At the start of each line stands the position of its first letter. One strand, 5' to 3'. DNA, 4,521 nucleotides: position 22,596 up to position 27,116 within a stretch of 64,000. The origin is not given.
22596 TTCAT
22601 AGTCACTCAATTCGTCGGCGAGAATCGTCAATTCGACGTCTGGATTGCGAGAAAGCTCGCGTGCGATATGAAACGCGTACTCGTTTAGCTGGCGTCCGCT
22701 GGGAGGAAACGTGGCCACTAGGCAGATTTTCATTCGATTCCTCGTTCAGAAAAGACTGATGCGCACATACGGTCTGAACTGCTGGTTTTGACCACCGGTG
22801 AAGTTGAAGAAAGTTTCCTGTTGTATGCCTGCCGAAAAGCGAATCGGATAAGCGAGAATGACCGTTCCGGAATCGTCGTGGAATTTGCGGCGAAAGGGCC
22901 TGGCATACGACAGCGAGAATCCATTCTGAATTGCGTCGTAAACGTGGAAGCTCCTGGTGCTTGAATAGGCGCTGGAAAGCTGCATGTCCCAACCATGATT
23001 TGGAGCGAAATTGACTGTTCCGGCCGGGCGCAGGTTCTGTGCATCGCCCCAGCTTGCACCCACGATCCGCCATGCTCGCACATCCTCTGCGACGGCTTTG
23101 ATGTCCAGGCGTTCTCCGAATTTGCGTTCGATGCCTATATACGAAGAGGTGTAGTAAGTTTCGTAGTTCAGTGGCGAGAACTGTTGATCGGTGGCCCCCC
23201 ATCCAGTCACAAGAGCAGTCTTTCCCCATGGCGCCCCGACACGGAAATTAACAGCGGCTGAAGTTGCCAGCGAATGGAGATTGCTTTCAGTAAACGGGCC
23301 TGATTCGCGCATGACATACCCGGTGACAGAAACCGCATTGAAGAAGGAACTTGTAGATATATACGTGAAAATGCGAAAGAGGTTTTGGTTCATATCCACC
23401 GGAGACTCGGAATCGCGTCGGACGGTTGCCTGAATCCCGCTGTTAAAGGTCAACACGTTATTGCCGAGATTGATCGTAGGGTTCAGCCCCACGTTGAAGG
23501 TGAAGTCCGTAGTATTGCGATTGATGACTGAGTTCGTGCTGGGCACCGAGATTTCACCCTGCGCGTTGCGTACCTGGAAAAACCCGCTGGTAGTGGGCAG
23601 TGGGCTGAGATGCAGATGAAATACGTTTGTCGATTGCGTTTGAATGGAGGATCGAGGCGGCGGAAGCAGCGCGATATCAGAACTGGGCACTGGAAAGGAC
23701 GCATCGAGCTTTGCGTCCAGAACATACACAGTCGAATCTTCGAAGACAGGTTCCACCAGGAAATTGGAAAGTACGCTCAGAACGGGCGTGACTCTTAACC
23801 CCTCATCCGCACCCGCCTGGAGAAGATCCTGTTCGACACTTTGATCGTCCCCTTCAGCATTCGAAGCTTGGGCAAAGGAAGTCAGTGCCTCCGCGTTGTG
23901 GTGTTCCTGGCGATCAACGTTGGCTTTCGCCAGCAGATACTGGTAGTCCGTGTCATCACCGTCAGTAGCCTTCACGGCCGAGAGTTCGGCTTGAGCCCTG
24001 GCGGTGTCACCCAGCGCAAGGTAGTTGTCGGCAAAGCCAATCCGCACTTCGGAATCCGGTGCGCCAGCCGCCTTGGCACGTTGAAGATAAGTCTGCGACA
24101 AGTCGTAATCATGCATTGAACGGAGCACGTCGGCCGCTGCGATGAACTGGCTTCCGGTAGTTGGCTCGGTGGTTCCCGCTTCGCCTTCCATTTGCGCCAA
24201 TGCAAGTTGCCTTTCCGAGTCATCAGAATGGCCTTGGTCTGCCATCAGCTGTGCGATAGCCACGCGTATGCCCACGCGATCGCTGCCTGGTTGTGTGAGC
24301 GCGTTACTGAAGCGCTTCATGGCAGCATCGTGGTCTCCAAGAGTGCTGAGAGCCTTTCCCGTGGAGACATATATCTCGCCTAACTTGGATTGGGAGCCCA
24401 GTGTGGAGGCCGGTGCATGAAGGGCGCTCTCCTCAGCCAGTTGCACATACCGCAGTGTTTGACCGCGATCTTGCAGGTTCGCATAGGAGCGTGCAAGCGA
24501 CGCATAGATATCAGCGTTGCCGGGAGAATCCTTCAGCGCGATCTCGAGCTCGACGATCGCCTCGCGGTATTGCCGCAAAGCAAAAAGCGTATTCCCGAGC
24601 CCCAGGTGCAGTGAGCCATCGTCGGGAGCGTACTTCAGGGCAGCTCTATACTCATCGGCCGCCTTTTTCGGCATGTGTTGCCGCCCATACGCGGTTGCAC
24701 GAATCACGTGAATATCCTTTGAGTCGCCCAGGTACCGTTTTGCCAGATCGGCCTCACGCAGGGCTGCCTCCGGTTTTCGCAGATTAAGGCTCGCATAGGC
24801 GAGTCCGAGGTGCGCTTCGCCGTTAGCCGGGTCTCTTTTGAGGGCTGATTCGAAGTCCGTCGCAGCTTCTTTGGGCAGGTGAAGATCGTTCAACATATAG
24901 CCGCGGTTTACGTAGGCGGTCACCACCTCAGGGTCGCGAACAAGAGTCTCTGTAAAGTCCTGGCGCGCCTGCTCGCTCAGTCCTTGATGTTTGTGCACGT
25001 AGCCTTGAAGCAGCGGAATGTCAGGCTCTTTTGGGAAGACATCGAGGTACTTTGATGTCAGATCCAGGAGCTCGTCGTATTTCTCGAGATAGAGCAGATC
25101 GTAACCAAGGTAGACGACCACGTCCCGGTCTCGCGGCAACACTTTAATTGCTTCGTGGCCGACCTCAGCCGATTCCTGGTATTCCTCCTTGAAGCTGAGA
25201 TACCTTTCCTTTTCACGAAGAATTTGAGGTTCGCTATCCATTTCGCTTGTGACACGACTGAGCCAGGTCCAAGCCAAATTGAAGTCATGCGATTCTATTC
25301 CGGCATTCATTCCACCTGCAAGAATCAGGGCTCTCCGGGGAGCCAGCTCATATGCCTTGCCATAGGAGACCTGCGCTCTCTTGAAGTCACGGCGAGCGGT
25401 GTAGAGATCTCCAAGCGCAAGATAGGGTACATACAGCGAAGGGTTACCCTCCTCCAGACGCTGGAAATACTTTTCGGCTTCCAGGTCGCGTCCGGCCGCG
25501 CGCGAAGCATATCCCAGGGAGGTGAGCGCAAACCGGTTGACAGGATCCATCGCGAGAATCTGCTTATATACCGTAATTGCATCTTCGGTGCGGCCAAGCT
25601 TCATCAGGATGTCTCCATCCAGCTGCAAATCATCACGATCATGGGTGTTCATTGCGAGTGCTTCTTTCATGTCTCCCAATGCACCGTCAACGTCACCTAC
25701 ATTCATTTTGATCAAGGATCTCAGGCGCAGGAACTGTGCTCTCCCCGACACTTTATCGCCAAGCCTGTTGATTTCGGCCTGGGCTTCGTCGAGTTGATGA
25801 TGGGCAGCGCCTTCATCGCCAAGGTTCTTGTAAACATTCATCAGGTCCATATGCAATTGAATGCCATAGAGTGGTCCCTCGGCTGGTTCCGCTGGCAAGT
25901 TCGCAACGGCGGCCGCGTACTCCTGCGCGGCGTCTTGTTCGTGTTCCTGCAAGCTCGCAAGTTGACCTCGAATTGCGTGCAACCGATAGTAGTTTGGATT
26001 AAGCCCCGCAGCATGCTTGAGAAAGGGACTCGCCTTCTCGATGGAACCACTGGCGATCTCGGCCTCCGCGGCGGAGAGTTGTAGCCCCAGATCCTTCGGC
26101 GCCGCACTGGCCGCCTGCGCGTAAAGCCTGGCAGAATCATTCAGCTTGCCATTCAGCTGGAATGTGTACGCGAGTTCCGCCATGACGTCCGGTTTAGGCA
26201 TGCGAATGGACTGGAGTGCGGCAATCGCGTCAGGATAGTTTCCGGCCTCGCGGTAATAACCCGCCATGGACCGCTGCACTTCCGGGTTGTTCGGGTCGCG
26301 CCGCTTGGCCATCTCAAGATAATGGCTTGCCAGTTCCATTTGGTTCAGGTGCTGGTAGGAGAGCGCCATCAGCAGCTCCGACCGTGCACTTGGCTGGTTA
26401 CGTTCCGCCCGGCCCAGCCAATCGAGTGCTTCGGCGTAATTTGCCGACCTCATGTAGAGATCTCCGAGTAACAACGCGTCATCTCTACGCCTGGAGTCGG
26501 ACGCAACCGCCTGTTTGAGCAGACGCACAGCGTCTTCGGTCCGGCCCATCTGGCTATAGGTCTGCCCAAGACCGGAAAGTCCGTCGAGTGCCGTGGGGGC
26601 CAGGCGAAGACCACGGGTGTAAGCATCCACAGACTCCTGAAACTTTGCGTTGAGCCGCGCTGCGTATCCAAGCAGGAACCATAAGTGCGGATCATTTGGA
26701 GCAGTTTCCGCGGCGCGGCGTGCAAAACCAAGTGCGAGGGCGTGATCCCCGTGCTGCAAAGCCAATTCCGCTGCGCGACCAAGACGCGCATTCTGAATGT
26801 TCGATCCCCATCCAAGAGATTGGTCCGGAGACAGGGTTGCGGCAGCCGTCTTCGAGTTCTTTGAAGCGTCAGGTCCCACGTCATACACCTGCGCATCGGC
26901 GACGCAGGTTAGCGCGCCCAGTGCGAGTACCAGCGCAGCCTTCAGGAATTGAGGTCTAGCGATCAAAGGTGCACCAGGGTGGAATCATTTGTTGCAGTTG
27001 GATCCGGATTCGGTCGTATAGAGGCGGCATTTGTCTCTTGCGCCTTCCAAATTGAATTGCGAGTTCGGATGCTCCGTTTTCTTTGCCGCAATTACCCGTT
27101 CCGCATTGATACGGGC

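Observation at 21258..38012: Candidate novel synthase-dependent exopolysaccharide/glycoconjugate export locus (Pel/Bcs/Pga-like parts, atypical composition)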

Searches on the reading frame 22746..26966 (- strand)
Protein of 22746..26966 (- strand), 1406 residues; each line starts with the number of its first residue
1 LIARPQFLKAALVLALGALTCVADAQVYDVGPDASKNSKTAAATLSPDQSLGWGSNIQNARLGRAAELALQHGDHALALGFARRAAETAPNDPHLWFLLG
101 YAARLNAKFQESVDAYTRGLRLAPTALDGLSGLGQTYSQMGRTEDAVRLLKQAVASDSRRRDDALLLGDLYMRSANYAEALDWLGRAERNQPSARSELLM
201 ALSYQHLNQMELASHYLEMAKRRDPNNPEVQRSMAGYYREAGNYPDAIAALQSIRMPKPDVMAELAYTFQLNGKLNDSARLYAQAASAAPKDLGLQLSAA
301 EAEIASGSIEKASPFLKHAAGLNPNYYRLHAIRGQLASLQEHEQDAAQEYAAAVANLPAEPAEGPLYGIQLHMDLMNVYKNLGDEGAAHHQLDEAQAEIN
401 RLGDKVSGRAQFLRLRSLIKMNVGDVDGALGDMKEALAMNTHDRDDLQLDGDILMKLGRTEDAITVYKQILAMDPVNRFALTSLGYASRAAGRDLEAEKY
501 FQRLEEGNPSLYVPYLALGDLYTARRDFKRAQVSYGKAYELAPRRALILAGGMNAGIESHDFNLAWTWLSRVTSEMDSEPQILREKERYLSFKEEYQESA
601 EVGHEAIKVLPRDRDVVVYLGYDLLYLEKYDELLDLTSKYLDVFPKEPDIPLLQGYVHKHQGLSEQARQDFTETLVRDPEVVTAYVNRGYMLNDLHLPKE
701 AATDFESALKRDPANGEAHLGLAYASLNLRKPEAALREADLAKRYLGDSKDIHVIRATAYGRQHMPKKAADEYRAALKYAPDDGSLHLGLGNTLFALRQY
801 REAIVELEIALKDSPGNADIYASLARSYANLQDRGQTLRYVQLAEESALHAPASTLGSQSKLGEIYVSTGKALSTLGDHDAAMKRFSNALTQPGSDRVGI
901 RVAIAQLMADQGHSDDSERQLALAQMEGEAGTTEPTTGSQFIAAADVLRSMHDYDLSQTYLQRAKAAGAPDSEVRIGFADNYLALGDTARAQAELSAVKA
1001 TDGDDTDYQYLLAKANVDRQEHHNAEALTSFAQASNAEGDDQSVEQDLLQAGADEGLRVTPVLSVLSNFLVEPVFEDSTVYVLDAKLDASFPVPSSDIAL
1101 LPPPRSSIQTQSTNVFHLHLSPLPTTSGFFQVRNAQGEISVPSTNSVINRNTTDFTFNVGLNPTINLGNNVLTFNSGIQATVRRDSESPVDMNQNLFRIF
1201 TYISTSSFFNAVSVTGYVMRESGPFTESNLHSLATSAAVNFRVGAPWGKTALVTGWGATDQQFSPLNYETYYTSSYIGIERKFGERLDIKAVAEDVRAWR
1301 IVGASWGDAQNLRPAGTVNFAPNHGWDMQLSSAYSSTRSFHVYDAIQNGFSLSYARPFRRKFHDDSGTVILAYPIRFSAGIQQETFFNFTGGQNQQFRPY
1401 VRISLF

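Call 3: search_protein_families(library=pfam, proteins=[window:22746-26966:-], max_evalue=0.01)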
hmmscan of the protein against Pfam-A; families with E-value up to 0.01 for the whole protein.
window:22746-26966:- (1406 aa): 23 families
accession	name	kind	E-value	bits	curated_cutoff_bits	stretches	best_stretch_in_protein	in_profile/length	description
PF14559.12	TPR_19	-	5.8e-42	142.3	25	8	764-826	5-67/68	Tetratricopeptide repeat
PF13432.12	TPR_16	-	3.4e-33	114.1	32.7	4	451-509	4-62/65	Tetratricopeptide repeat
PF07719.23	TPR_2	-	6.5e-33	110.5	27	0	95-125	3-33/34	Tetratricopeptide repeat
PF13428.12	TPR_14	-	2.3e-32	108.5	23.5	1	786-826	3-43/44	Tetratricopeptide repeat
PF00515.34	TPR_1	-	1.1e-27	95.1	27.8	1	684-715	3-34/34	Tetratricopeptide repeat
PF13181.12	TPR_8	-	9.7e-27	91.3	25.7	0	451-476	8-33/34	Tetratricopeptide repeat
PF13431.12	TPR_17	-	8.7e-23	79.1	24.4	0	705-736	2-33/34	Tetratricopeptide repeat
PF13414.12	TPR_11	-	7.2e-18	64.5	26.8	2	791-831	1-41/42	TPR repeat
PF23914.1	TPR_CcmH_CycH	-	1.9e-16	60.7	42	1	77-181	35-141/158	Cytochrome c-type biogenesis protein H TPR domain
PF13176.12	TPR_7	-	4.9e-15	54.7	27.9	1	130-160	2-32/36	Tetratricopeptide repeat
PF25062.1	ARM_TT21_N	-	4e-13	50.1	40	1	86-263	21-203/222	Tetratricopeptide repeat protein 21 N-terminal ARM repeat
PF12895.13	ANAPC3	-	4.5e-13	49.7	27.2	1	141-218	3-80/82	Anaphase-promoting complex, cyclosome, subunit 3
PF13429.12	TPR_15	-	7e-13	49.1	26.2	1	746-846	142-242/280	Tetratricopeptide repeat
PF13424.12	TPR_12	-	3.8e-11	43.5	30.1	1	99-155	9-73/77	Tetratricopeptide repeat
PF25063.1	ARM_TT21_C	-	5e-09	36.8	35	0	100-260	28-196/209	Tetratricopeptide repeat protein 21 C-terminal ARM domain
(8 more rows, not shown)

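Call 5: search_protein_families(library=ncbifam, proteins=[window:22746-26966:-], max_evalue=0.01)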
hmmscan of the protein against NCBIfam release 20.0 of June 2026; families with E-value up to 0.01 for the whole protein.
window:22746-26966:- (1406 aa): 27 families (the best 25 are shown)
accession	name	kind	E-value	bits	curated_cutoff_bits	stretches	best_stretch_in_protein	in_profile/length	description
TIGR02917.1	PEP_TPR_lipo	equivalog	1.1e-46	159.2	312.2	5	69-263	441-636/899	XrtA/PEP-CTERM system TPR-repeat protein PrsT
NF040959.1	MamA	equivalog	4.1e-32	111.3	200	3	133-252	77-197/204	magnetosome protein MamA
TIGR02521.1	type_IV_pilW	equivalog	5.5e-30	104.7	154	4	719-921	34-229/234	type IV pilus biogenesis/stability protein PilW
TIGR03939.1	PGA_TPR_OMP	equivalog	1.3e-21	76.6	366.65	4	700-793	104-197/800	poly-beta-1,6 N-acetyl-D-glucosamine export porin PgaA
NF052415.1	T3SS_chap_SctY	equivalog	3.3e-20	72.6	70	2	696-777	20-104/106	type III secretion apparatus assembly chaperone SctY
NF033920.0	C39_PA2778_fam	equivalog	6.6e-19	68.3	150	2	757-844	163-250/255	PA2778 family cysteine peptidase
TIGR02552.1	LcrH_SycD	equivalog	1.6e-18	66.7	104.8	0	781-846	49-114/136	SycD/LcrH family type III secretion system chaperone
TIGR00540.1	TPR_hemY_coli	hypoth_equivalog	1.4e-13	50.4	142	2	936-1037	115-217/385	heme biosynthesis-associated TPR protein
NF008757.0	PRK11788.1-5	equivalog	1.8e-12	47.1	363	1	133-262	186-316/388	lipopolysaccharide assembly protein LapB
NF033762.1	social_mot_Tgl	equivalog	2.8e-11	43.2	225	1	766-872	82-186/252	social motility TPR repeat lipoprotein Tgl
NF007468.0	PRK10049.1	equivalog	7.2e-09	34.4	1043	0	941-1055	104-215/817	poly-beta-1,6 N-acetyl-D-glucosamine export porin PgaA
NF047371.1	FlcA_CTERM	equivalog_domain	1.6e-08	33.5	300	0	205-252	324-371/646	periplasmic flagellar collar protein FlcA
NF040561.1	PrimPol_Msp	equivalog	6.7e-08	31.5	200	0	767-849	8-78/515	CRISPR-associated primase-polymerase type A1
NF052230.1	T9SS_PorE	exception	2.8e-07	29.2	600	1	756-840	63-147/648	PorE family type IX secretion system protein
TIGR00990.1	3a0801s09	subfamily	3.2e-07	29.4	757.25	1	645-718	328-401/615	mitochondrial import receptor subunit TOM70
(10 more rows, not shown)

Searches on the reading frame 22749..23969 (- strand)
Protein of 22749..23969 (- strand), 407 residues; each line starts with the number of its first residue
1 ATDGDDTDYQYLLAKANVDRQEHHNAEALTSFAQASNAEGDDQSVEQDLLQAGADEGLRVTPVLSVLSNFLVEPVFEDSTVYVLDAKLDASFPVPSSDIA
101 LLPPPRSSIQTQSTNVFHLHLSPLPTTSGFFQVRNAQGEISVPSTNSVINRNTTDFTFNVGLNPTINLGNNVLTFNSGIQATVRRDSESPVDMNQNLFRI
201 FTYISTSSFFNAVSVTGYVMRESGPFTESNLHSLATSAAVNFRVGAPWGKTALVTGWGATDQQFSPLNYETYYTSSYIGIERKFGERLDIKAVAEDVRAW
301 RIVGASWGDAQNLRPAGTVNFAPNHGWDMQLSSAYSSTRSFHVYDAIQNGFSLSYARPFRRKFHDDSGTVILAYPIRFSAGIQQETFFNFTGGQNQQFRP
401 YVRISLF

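Call 13: find_homologous_proteins(query=window:22749-23969:-, max_evalue=0.001)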
Query window:22749-23969:- (407 aa): 295 proteins with E <= 0.001 among 5197 candidates; the best 120 are listed.
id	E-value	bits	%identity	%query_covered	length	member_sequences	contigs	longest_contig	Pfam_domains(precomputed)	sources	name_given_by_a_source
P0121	1.5e-238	809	87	100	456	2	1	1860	PF14559.13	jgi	jgi:hypothetical protein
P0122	3.6e-231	785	84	98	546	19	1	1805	PF14559.13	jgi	jgi:tetratricopeptide (TPR) repeat protein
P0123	1.3e-227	773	84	100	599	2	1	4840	PF14559.13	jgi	jgi:tetratricopeptide (TPR) repeat protein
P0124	1.0e-220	751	80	98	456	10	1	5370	-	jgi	jgi:hypothetical protein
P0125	1.7e-218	743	80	98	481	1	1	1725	-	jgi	jgi:hypothetical protein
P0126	1.6e-217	740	80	98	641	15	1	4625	PF14559.13,PF24575.2,PF13414.13,PF12895.14,PF13432.13,PF13428.13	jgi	-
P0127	6.7e-216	735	79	98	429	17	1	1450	-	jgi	jgi:hypothetical protein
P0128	2.8e-214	729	79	98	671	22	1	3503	PF14559.13,PF13431.13,PF13414.13,PF13432.13,PF13428.13,PF07719.24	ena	-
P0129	6.3e-214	728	78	98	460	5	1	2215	PF14559.13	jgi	-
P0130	1.4e-213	727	77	100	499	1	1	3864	-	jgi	jgi:hypothetical protein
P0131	2.9e-209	713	76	98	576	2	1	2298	PF14559.13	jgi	jgi:Tfp pilus assembly protein PilF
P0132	4.0e-207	706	77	97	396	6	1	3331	-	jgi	-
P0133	3.6e-206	703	75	98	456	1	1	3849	-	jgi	jgi:hypothetical protein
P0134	4.2e-206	702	75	100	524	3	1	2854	-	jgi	jgi:hypothetical protein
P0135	1.4e-203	694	74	98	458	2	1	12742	PF14559.13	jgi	jgi:hypothetical protein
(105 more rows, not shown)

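Call 26: predict_structure(alignment_id=A1)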
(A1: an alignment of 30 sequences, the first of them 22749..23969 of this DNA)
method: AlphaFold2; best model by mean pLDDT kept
length: 407 residues; sequences in the alignment: 30
mean_pLDDT: 64.3   pTM: 0.64
mean pLDDT of the five models: 64.3, 64.2, 60.6, 44.7, 42.2
residues with pLDDT >= 90: 2; 70-90: 195; 50-70: 132; < 50: 78
segments of 3 or more residues with pLDDT < 50: 1-62, 124-127, 140-149
pLDDT, mean of each block of 10 residues (from residue 1): 28 30 27 28 27 30 59 68 71 61 65 68 52 65 44 73 67 69 74 74 68 75 70 80 70 85 79 85 82 84 81 80 76 70 70 74 54 63 76 69 67
secondary structure, 60 per line:
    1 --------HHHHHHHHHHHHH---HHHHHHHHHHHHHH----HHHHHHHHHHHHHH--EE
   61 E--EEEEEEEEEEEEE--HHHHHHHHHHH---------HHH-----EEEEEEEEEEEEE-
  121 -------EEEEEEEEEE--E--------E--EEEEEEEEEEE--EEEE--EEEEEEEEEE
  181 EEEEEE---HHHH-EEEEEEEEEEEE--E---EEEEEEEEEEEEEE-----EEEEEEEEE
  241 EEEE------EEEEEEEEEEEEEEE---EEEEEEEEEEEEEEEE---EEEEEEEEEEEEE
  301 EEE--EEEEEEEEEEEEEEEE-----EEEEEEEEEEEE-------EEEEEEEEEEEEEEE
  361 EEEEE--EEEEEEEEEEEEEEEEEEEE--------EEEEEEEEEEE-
elements in order: H9-21 H25-38 H43-56 E59-61 E64-76 H79-89 E107-119 E128-137 E152-162 E165-168 E171-186 H190-193 E195-206 E213-226 E232-244 E251-265 E269-284 E288-303 E306-321 E327-338 E346-365 E368-387 E396-406
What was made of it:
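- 22746..26966 (-): Exported 1406-aa TPR scaffold with a C-terminal outer-membrane beta-barrel (barrel at about 22749-23795, residues ~1058-1406, ending in Phe). The AF2 model of residues 1000-1406 has pLDDT 64 and pTM 0.64, with about 16 long antiparallel strands (call 26).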

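Call 33: fold_search(model_id=the predicted structure, library=pdb)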
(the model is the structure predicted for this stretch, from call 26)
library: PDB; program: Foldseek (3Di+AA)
matches with E <= 10: 803; with E <= 0.001: 164
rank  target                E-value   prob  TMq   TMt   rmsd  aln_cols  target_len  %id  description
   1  5mdo_A                9.0e-07  1.00  0.36  0.41  11.9       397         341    9  Crystal structure of in vitro folded Chitoporin VhChip from Vibrio harveyi (crystal form I) (released 2017-12-20)
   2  6ehf                  1.7e-06  1.00  0.34  0.42  14.0       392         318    7  OmpT (in-vitro folded), an outer membrane protein Vibrio cholerae (trimer form) (released 2018-04-25)
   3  5mdq_A                2.0e-06  1.00  0.36  0.40  13.0       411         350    8  Crystal structure of outer membrane expressed Chitoporin VhChip from Vibrio harveyi (released 2017-12-20)
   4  5ldt_A                2.2e-06  1.00  0.39  0.40  11.7       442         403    9  Crystal Structures of MOMP from Campylobacter jejuni (released 2016-10-26)
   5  2wvp                  5.0e-06  1.00  0.41  0.58   7.5       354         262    7  Synthetically modified OmpG (released 2010-07-14)
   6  6ehd                  5.2e-06  1.00  0.34  0.41  13.8       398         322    7  OmpT (in-vitro folded), an outer membrane protein of Vibrio cholerae (released 2018-04-25)
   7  3brz                  6.5e-06  1.00  0.27  0.27  17.8       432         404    9  Crystal structure of the Pseudomonas putida toluene transporter TodX (released 2008-06-10)
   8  4y25                  1.1e-05  1.00  0.42  0.56   8.3       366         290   10  Bacterial polysaccharide outer membrane secretin (released 2016-03-16)
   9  6ehe                  1.7e-05  1.00  0.35  0.45  10.7       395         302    6  OmpTdeltaL8 (loop L8 deletion mutant of OmpT), an outer membrane protein of Vibrio cholerae (released 2018-04-25)
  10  2iwv_A                1.9e-05  1.00  0.40  0.54   7.9       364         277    7  Structure of the monomeric outer membrane porin OmpG in the open and closed conformation (released 2006-08-14)
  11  8rqp                  2.0e-05  1.00  0.42  0.38  10.2       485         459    9  In meso structure of the alginate exporter, AlgE, from Pseudomonas aeruginosa in 7.10 monoacylglycerol (released 2024-04-03)
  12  7eqm_A                2.1e-05  1.00  0.36  0.42  11.9       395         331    9  Apo Truncated VhChiP (Delta 1-19) (released 2022-08-10)
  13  3wi5                  2.1e-05  1.00  0.36  0.44  10.2       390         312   11  Crystal structure of the Loop 7 mutant PorB from Neisseria meningitidis serogroup B (released 2014-01-01)
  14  6z34                  2.2e-05  1.00  0.33  0.35  15.5       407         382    9  CymD monoaromatic hydrocarbon channel (released 2020-11-04)
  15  6eus_A                2.2e-05  1.00  0.35  0.39  12.0       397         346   10  Crystal structure of the outer membrane channel DcaP of Acinetobacter baumannii (released 2018-11-14)
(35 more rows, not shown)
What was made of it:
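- Closest known: PNAG exporter PgaA, and likewise BcsC, AlgK/AlgE and NfrA. Same: The window barrel model superposes on PgaA 4y25 and AlgE (call 33).
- The barrel model and its outer-membrane barrel matches include PgaA and AlgE (calls 26, 33).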
